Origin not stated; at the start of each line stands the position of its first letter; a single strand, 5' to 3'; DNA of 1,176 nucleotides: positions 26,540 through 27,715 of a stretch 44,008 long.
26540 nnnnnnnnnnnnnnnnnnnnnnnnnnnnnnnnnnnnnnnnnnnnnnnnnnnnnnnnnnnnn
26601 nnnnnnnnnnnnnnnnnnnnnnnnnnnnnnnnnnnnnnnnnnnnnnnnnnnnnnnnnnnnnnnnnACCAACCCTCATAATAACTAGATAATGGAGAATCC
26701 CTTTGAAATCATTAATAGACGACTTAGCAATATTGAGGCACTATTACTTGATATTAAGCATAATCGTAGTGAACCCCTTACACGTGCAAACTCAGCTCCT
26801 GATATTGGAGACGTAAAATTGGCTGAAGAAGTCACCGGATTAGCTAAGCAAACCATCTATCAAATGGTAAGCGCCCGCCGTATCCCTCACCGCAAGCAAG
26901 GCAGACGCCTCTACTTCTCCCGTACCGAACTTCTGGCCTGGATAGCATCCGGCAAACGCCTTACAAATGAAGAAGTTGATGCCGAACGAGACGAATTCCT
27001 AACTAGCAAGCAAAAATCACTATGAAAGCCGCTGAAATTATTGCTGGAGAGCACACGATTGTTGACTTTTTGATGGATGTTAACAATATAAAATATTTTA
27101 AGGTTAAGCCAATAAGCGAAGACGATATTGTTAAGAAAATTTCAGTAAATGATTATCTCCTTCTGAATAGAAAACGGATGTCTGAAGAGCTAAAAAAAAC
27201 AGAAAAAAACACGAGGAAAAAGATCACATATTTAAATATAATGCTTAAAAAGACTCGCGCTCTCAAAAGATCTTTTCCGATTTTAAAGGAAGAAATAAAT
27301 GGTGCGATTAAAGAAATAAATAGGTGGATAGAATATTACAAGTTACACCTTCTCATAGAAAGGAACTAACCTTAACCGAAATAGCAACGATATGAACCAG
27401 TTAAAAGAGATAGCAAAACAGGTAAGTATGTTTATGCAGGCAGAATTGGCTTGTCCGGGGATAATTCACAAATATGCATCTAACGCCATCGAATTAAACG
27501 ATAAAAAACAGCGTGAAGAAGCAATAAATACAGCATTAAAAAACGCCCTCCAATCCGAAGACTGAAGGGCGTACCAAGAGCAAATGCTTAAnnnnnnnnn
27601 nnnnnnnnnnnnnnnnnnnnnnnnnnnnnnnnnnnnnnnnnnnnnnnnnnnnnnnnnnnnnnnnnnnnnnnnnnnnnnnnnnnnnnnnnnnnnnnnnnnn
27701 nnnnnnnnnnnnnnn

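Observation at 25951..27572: AT-rich five-gene island on the opposite strand, wedged between the capsid gene and terS, led by an XRE regulator tightly coupled to an unknown 132-aa protein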

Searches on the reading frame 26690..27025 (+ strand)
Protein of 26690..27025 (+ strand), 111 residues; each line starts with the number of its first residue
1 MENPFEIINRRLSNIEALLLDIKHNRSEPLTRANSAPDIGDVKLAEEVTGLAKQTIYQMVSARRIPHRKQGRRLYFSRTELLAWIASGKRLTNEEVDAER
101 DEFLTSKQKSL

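Call 5: search_protein_families(library=pfam, proteins=[window:26690-27025:+], max_evalue=0.1)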
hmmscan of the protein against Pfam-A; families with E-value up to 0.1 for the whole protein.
window:26690-27025:+ (111 aa): 2 families
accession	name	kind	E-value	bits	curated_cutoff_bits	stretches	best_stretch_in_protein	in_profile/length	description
PF12728.13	HTH_17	-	1.8e-11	44.6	27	1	45-88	7-50/51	Helix-turn-helix domain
PF23016.2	RsmI_C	-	0.071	13.4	27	0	42-60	24-42/46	RsmI C-terminal HTH domain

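Call 6: search_protein_families(library=phrogs, proteins=[window:26690-27025:+], max_evalue=0.01)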
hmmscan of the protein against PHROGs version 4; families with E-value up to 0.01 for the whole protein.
window:26690-27025:+ (111 aa): 6 families
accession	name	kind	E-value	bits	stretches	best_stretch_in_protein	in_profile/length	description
phrog_25262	-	unknown function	4.8e-15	56.5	1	26-109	22-105/106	-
phrog_66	-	integration and excision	8.4e-07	30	1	27-104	81-159/412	excisionase and transcriptional regulator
phrog_7338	-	unknown function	9e-05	23.7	1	42-91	33-83/87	-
phrog_15534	-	DNA, RNA and nucleotide metabolism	0.00017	23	1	16-87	20-90/93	HTH DNA binding protein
phrog_1840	-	integration and excision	0.00064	21.2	1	51-92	19-60/90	excisionase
phrog_18541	-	unknown function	0.0077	16.9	1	52-93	38-79/81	-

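Call 7: search_protein_families(library=padloc, proteins=[window:26690-27025:+], max_evalue=0.1)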
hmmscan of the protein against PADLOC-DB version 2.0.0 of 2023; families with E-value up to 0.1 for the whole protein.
window:26690-27025:+ (111 aa): 1 family
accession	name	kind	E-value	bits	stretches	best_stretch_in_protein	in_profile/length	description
PDLC04133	mad1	-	0.0069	14.7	1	48-86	14-52/60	mads_1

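Call 19: find_related_loci(query=window:26690-27025:+, collection=viral_contigs, flank=8000)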
Query window:26690-27025:+ (111 aa) in viral_contigs; peptide patterns used: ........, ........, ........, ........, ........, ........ (x = any residue, [..] = any of these).
26 stretches matched a pattern; 2 encode a relative of the query (tblastn E <= 1e-3); 2 distinct loci.
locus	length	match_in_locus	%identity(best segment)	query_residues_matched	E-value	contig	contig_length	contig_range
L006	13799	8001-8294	38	1-99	9e-21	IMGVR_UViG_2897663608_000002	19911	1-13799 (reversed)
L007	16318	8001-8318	30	1-109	2e-14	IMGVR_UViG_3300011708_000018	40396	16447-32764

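Call 24: search_protein_families(library=ncbifam, proteins=[window:26690-27025:+], max_evalue=0.01)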
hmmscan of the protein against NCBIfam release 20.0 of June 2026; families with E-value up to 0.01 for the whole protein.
window:26690-27025:+ (111 aa): 2 families
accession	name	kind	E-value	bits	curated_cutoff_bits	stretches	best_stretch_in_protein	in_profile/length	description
NF047737.1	antiphage_MADS1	equivalog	3.4e-08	33.6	80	1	50-85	14-49/49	methylation-associated defense system helix-turn-helix domain-containing protein MAD1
TIGR01764.1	excise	domain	8.7e-07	29.2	28.8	1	47-86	9-48/49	excisionase family DNA-binding protein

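Call 35: find_related_loci(query=window:26690-27025:+, collection=genome_contigs, flank=6000)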
Query window:26690-27025:+ (111 aa) in genome_contigs; peptide patterns used: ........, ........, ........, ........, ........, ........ (x = any residue, [..] = any of these).
298 stretches matched a pattern; 78 encode a relative of the query (tblastn E <= 1e-3); 78 distinct loci.
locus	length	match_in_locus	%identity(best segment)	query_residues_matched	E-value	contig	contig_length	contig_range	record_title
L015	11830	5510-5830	40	1-107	2e-23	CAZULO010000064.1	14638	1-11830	MAG TPA_asm: uncultured Flavobacterium sp. isolate SRP150892_co2_221 genome assembly, contig: NODE_5930_length_14638_cov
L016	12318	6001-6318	40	1-107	2e-21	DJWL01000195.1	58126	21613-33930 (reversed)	MAG TPA_asm: Flavobacteriaceae bacterium UBA6231 UBA6231_contig_84915, whole genome shotgun sequence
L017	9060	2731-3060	37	1-111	3e-21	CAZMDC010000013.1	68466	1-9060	MAG TPA_asm: uncultured Polaribacter sp. isolate SRP342821_co1_173 genome assembly, contig: NODE_263_length_68466_cov_38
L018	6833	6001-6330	41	1-110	2e-21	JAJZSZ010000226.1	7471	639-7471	MAG: Bacteroidetes bacterium isolate SKS3.bin61 NODE_16827_length_7471_cov_2.469363, whole genome shotgun sequence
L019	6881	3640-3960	38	1-107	3e-21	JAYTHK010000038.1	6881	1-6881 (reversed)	MAG: Cytophagales bacterium isolate GFS_2515 GFS_2515_37, whole genome shotgun sequence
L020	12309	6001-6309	41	1-104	4e-21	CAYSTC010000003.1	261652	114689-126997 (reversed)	MAG TPA_asm: uncultured Paludibacter sp. isolate binchicken_co158_96 genome assembly, contig: NODE_31_length_261652_cov_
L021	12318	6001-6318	40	1-107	1e-20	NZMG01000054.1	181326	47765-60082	MAG: Flavobacteriaceae bacterium isolate IN17 MHASMcontig_382194, whole genome shotgun sequence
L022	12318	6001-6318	39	1-107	1e-20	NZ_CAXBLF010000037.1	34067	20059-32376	MAG: uncultured Algibacter sp. isolate ERR2762117_binner12_Refined_49 ERZ3422019.528, whole genome shotgun sequence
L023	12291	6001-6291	38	1-104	9e-21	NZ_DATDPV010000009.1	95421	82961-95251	MAG: Flavobacterium sp. isolate SMAG_U7930 k141_3181270, whole genome shotgun sequence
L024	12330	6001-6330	37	1-111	2e-20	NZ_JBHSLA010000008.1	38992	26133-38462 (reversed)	Bizionia hallyeonensis strain CCUG 62110 spades_K_17_127_8, whole genome shotgun sequence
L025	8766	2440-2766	39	1-109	2e-20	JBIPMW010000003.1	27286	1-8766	MAG: Crocinitomicaceae bacterium isolate ME2017-07-18_3300034272_group7_bin207 Rohwer_bin786_scaffold_521_c1, whole geno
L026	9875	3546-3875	41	1-110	2e-20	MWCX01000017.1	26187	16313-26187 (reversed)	MAG: Bacteroidetes bacterium ADurb.Bin174 BWY08_contig000017, whole genome shotgun sequence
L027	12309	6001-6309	38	1-104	2e-20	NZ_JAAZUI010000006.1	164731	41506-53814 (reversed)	Lutibacter sp. B1 NODE_6_length_164731_cov_51.1611, whole genome shotgun sequence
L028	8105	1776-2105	38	1-111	3e-20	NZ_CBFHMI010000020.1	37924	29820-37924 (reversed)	MAG: Winogradskyella sp. isolate AGTU_44_bin_28_indper AGTU_44_bin_28_indper_c20, whole genome shotgun sequence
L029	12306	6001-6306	40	1-104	3e-20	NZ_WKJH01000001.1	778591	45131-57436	Maribacter luteus strain RZ05 NODE_1_length_778495_cov_32.865356, whole genome shotgun sequence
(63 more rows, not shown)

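Call 72: search_solved_structures(query=window:26690-27025:+, max_evalue=1)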
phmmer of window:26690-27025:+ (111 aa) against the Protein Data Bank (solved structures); distinct sequences matched with E-value up to 1: 1.
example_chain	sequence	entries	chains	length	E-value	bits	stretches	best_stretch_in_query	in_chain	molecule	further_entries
4hyn_A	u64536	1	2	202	0.68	13.5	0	13-65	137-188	CheC, inhibitor of MCP methylation / FliN fusion protein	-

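Call 84: search_protein_families(library=pfam, proteins=[L007:8330-8740:+, L007:8743-8979:-], max_evalue=0.01)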
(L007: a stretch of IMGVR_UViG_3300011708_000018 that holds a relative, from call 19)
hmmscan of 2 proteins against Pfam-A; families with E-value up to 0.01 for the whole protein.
L007:8330-8740:+ (136 aa): 0 families

L007:8743-8979:- (78 aa): 2 families
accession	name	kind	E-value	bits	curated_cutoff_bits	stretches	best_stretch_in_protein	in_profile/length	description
PF12844.13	HTH_19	-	0.0027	18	30.2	0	17-46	8-37/64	Helix-turn-helix domain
PF04967.18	HTH_10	-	0.0052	17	23.1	0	19-43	21-45/53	HTH DNA binding domain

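Call 98: search_dna_similar(query=window:26690-27025:+, collection=phages, mode=protein, max_evalue=0.001, max_rows=25)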
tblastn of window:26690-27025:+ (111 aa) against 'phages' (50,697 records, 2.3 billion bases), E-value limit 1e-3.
Records with a match: 8; places in all: 8; records where one place covers at least 80% of the query: 1.
Best place of each record, by identity: <60% 8.
By first word of the organism name: Bacteriophage 8.
By host as written in the record: - 8.
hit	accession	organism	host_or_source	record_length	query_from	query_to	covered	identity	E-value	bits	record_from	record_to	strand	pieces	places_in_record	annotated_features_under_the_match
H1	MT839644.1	Bacteriophage sp.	human fecal samples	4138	3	85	75%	35.7%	7e-4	43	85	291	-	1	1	record has no annotation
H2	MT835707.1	Bacteriophage sp.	human fecal samples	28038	20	106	78%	31.1%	2e-7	53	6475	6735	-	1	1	record has no annotation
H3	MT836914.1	Bacteriophage sp.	human fecal samples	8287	7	95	80%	29.3%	1e-5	48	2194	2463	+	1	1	record has no annotation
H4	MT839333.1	Bacteriophage sp.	human fecal samples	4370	31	85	50%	41.8%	1e-6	50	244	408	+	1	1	record has no annotation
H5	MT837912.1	Bacteriophage sp.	human fecal samples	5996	52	99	43%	43.8%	2e-6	50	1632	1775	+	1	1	record has no annotation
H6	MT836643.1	Bacteriophage sp.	human fecal samples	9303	52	107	50%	37.5%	7e-7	51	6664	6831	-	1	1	record has no annotation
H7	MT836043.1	Bacteriophage sp.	human fecal samples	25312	41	85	41%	41.7%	1e-5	48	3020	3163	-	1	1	record has no annotation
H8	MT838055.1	Bacteriophage sp.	human fecal samples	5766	55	88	31%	50.0%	2e-4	44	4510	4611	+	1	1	record has no annotation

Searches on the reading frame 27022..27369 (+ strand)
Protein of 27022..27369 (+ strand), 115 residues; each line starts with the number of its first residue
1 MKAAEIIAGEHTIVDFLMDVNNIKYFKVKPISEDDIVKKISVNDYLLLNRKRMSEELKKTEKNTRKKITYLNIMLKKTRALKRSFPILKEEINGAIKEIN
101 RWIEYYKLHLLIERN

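Call 5: search_protein_families(library=pfam, proteins=[window:27022-27369:+], max_evalue=0.1)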
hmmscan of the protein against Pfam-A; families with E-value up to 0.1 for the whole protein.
window:27022-27369:+ (115 aa): 2 families
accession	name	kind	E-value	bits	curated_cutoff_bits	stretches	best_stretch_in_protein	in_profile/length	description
PF08336.16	P4Ha_N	-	0.014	15.6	25.3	1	42-109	59-124/135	Prolyl 4-Hydroxylase alpha-subunit, N-terminal region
PF00198.28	2-oxoacid_dh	-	0.067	13.1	23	1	51-99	42-90/232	2-oxoacid dehydrogenases acyltransferase (catalytic domain)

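Call 6: search_protein_families(library=phrogs, proteins=[window:27022-27369:+], max_evalue=0.01)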
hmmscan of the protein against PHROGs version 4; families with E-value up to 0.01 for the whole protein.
window:27022-27369:+ (115 aa): 0 families

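Call 7: search_protein_families(library=padloc, proteins=[window:27022-27369:+], max_evalue=0.1)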
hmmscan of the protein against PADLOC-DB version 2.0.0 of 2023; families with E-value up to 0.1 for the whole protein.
window:27022-27369:+ (115 aa): 0 families

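Call 24: search_protein_families(library=ncbifam, proteins=[window:27022-27369:+], max_evalue=0.01)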
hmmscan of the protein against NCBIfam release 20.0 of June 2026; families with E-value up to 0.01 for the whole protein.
window:27022-27369:+ (115 aa): 0 families

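Call 36: find_homologous_proteins(query=window:27022-27369:+, max_evalue=0.01)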
Query window:27022-27369:+ (115 aa): 1 proteins with E <= 0.01 among 13 candidates.
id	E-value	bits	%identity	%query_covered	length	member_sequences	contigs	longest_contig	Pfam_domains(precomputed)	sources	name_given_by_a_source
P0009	3.0e-65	235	100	100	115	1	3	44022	-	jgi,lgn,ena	jgi:hypothetical protein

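Call 50: search_solved_structures(query=window:27022-27369:+, max_evalue=10)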
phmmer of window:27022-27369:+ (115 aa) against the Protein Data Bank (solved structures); distinct sequences matched with E-value up to 10: 5.
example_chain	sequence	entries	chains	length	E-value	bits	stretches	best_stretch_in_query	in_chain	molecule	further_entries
5aey_A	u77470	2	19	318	0.15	15.8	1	27-86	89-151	PLASMID SEGREGATION PROTEIN PARM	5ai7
1mwk_A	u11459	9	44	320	0.15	15.7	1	27-86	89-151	ParM | Plasmid segregation protein parM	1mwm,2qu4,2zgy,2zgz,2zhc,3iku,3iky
4a62_A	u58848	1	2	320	0.16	15.7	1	27-86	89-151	PLASMID SEGREGATION PROTEIN PARM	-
4a61_A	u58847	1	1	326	0.17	15.5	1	27-86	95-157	PLASMID SEGREGATION PROTEIN PARM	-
8r2i_2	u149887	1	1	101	0.82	13.4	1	75-107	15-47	Chain U, Predicted protein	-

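Call 59: predict_structure(protein=window:27022-27369:+)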
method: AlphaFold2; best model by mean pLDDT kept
length: 115 residues; sequences in the alignment: 1
mean_pLDDT: 71.5   pTM: 0.51
mean pLDDT of the five models: 71.5, 69.9, 61.3, 51.8, 50.7
residues with pLDDT >= 90: 37; 70-90: 31; 50-70: 15; < 50: 32
segments of 3 or more residues with pLDDT < 50: 1-12, 14-31
pLDDT, mean of each block of 10 residues (from residue 1): 35 47 43 52 69 83 92 93 90 92 91 74
secondary structure, 60 per line:
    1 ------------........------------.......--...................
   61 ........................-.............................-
elements in order: H13-20 H33-39 H42-84 H86-114

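Call 63: fold_search(model_id=the predicted structure, library=pdb)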
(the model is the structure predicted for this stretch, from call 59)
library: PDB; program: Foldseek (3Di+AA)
matches with E <= 10: 187; with E <= 0.001: 0
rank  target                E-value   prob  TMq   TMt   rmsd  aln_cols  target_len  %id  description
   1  4biz_D                7.5e-01  0.96  0.50  0.29   3.5        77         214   19  Crystal structure of CpxAHDC (orthorhombic form 2) (released 2014-04-23)
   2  6dma_G                8.0e-01  0.41  0.27  0.38   5.1        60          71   22  DHD15_closed (released 2018-12-19)
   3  6zbc_D                8.5e-01  0.38  0.38  0.25   9.7       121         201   16  Merozoite surface protein 1 (MSP-1) from Plasmodium falciparum, main conformation (released 2021-05-19)
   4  6dma_E                9.1e-01  0.38  0.29  0.42   5.5        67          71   22  DHD15_closed (released 2018-12-19)
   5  4biz_F                1.4e+00  0.90  0.50  0.28   3.4        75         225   19  Crystal structure of CpxAHDC (orthorhombic form 2) (released 2014-04-23)
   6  6xns_B                1.5e+00  0.94  0.51  0.19   1.7        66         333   21  C3_crown-05 (released 2020-12-23)
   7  9c3h_SB               1.6e+00  0.14  0.33  0.19  14.7       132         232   15  Structure of the CNOT3-bound human 80S ribosome with tRNA-ARG in the P-site. (released 2024-12-04)
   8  1z0p                  1.7e+00  0.85  0.41  0.62   2.4        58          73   16  Crystal structure of the Protein of Unknown Function SPY1572 from Streptococcus pyogenes (released 2005-04-19)
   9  6zbf_D                1.8e+00  0.23  0.38  0.25   9.8       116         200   17  Merozoite surface protein 1 (MSP-1) from Plasmodium falciparum, alternative conformation 3 (released 2021-05-19)
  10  6dlc_A                1.9e+00  0.94  0.49  0.54   1.1        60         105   23  Designed protein DHD1:234_A, Designed protein DHD1:234_B (released 2018-12-26)
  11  6bl6_A                2.2e+00  0.77  0.50  0.12   2.8        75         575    7  Crystallization of lipid A transporter MsbA from Salmonella typhimurium (released 2019-01-09)
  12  6dma_D                2.3e+00  0.25  0.27  0.42   4.8        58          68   17  DHD15_closed (released 2018-12-19)
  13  9c3i_S                2.3e+00  0.12  0.33  0.19  14.7       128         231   16  Rebuilt CNOT3/tRNA-LEU structure (released 2024-12-04)
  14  8iue_4                2.3e+00  0.12  0.28  0.11  17.1       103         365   16  RNA polymerase III pre-initiation complex melting complex 1 (released 2023-05-24)
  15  4biz_B                2.5e+00  0.77  0.50  0.27   3.6        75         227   19  Crystal structure of CpxAHDC (orthorhombic form 2) (released 2014-04-23)
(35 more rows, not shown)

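Call 97: search_dna_similar(query=window:27022-27369:+, collection=phages, mode=protein, max_evalue=0.1, max_rows=10)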
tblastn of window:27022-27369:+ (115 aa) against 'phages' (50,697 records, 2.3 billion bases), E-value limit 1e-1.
No match.

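Call 100: search_dna_similar(query=window:27022-27369:+, collection=plasmids, mode=protein, max_evalue=0.1, max_rows=10)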
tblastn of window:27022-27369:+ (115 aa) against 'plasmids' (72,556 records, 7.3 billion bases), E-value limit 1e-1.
No match.

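Call 103: fold_search(model_id=the predicted structure, library=viral)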
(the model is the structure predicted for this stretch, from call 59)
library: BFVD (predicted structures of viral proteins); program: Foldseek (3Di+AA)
matches with E <= 10: 465; with E <= 0.001: 0
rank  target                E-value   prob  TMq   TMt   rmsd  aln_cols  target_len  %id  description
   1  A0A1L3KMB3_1          3.3e-01  0.95  0.58  0.08   9.0       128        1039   16  (no name in the UniProt tables at hand)
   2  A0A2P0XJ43            4.0e-01  0.18  0.26  0.06  14.6       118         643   14  (no name in the UniProt tables at hand)
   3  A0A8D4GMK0            4.8e-01  0.91  0.56  0.37  10.6       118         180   19  (no name in the UniProt tables at hand)
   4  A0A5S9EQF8            4.8e-01  0.84  0.53  0.14  22.3       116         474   14  Uncharacterized protein [Tenacibaculum phage PTm1]
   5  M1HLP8                4.8e-01  0.35  0.35  0.30  19.4       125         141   18  (no name in the UniProt tables at hand)
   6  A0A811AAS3            4.8e-01  0.23  0.27  0.09  11.7       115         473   11  (no name in the UniProt tables at hand)
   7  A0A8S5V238            5.5e-01  0.63  0.47  0.27   9.7       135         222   12  Uncharacterized protein [Myoviridae sp. ctJ2i1]
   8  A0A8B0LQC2            5.5e-01  0.28  0.29  0.28   9.8       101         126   16  Uncharacterized protein [uncultured archaeal virus]
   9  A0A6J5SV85            5.8e-01  0.13  0.21  0.20  19.7       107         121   19  Uncharacterized protein [uncultured Caudovirales phage]
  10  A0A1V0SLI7            6.6e-01  0.14  0.22  0.20  14.8       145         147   14  Uncharacterized protein [Klosneuvirus KNV1]
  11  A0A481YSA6            7.0e-01  0.14  0.23  0.09  20.1       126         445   14  HNH endonuclease [Marseillevirus LCMAC101]
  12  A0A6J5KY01            7.5e-01  0.57  0.43  0.20  16.1       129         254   14  Uncharacterized protein [uncultured Caudovirales phage]
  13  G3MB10                7.5e-01  0.51  0.36  0.38  10.1        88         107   12  Gp630 [Bacillus phage G]
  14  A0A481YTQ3            8.0e-01  0.93  0.55  0.14   7.3       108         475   16  Uncharacterized protein [Marseillevirus LCMAC101]
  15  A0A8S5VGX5            8.0e-01  0.63  0.49  0.23  14.6       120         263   11  Uncharacterized protein [Myoviridae sp. ctkfK18]
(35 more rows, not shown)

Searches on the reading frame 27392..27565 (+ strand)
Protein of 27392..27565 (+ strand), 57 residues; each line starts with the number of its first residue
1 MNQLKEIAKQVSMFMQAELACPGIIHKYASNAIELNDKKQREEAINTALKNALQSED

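Call 5: search_protein_families(library=pfam, proteins=[window:27392-27565:+], max_evalue=0.1)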
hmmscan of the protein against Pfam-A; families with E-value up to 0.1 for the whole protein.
window:27392-27565:+ (57 aa): 0 families

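Call 6: search_protein_families(library=phrogs, proteins=[window:27392-27565:+], max_evalue=0.01)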
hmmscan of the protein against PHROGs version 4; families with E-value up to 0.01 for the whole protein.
window:27392-27565:+ (57 aa): 0 families

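Call 7: search_protein_families(library=padloc, proteins=[window:27392-27565:+], max_evalue=0.1)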
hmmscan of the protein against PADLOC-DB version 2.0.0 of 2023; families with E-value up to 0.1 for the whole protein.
window:27392-27565:+ (57 aa): 0 families

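Call 24: search_protein_families(library=ncbifam, proteins=[window:27392-27565:+], max_evalue=0.01)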
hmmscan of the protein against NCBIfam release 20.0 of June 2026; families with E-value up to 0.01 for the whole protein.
window:27392-27565:+ (57 aa): 0 families

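Call 95: find_related_loci(query=window:27392-27565:+, collection=viral_contigs, flank=4000)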
Query window:27392-27565:+ (57 aa) in viral_contigs; peptide patterns used: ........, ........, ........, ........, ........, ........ (x = any residue, [..] = any of these).
33 stretches matched a pattern, but none encodes a relative of the query by tblastn (E <= 1e-3).
